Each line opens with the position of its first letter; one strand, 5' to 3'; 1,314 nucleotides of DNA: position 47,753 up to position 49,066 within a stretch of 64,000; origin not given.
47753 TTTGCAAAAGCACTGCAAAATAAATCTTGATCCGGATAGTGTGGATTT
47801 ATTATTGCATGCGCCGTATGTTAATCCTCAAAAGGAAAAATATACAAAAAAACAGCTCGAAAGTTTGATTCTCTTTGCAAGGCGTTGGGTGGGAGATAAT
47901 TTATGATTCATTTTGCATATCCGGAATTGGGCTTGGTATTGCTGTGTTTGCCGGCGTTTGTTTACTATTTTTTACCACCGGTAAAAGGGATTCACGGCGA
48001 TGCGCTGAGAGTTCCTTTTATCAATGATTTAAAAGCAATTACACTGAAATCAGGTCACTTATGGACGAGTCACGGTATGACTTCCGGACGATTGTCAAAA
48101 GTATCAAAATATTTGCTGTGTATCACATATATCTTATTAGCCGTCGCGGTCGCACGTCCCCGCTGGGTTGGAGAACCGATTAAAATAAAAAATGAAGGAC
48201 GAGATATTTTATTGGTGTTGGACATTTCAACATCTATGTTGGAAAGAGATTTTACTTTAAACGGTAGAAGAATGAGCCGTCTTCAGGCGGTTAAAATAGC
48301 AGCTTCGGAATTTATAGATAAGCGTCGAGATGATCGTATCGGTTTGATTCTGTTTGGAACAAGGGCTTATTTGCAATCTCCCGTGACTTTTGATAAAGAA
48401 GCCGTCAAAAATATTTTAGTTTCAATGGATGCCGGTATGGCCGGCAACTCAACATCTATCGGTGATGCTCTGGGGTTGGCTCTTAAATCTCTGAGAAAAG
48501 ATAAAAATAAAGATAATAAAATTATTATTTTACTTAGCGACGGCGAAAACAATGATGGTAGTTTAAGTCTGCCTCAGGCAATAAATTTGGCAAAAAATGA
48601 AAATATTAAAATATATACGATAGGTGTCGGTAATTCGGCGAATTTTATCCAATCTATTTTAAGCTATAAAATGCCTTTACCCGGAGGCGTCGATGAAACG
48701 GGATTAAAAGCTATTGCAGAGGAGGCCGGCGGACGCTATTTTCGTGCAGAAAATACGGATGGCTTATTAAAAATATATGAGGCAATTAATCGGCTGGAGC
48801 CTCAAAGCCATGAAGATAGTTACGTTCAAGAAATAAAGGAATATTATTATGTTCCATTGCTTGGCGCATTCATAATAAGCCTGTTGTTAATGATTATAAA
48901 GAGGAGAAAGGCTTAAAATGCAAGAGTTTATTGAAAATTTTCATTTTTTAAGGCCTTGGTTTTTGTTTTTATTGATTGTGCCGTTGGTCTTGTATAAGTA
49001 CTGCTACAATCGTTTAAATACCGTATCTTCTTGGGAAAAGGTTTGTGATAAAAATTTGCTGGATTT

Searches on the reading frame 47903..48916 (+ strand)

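Call 16: search_protein_families(library=ncbifam, proteins=[window:47903-48916:+], max_evalue=0.00001)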
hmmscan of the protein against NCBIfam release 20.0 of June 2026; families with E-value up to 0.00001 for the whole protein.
window:47903-48916:+ (337 aa): 6 families
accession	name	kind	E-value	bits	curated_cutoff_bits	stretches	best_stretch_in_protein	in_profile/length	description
NF047508.1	VWA_BatA_Lepto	exception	2.2e-42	145.2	380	1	63-332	52-305/315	VWA domain-containing protein BatA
NF010238.0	PRK13685.1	subfamily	4.4e-19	68.8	432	1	62-296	62-295/335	hypothetical protein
NF047506.1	VWA_BatB_Lepto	exception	1.9e-18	66.7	350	1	41-220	27-202/324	VWA domain-containing protein BatB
TIGR03436.1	acidobact_VWFA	subfamily_domain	3.2e-11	43.3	81.25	1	125-296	81-279/324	VWA domain-containing protein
TIGR00868.1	hCaCC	subfamily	2.9e-07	28.7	900.85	1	96-247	301-443/863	calcium-activated chloride channel protein 1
TIGR02442.1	Cob-chelat-sub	hypoth_equivalog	4.3e-06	25.5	779.45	1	92-221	465-588/641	putative cobaltochelatase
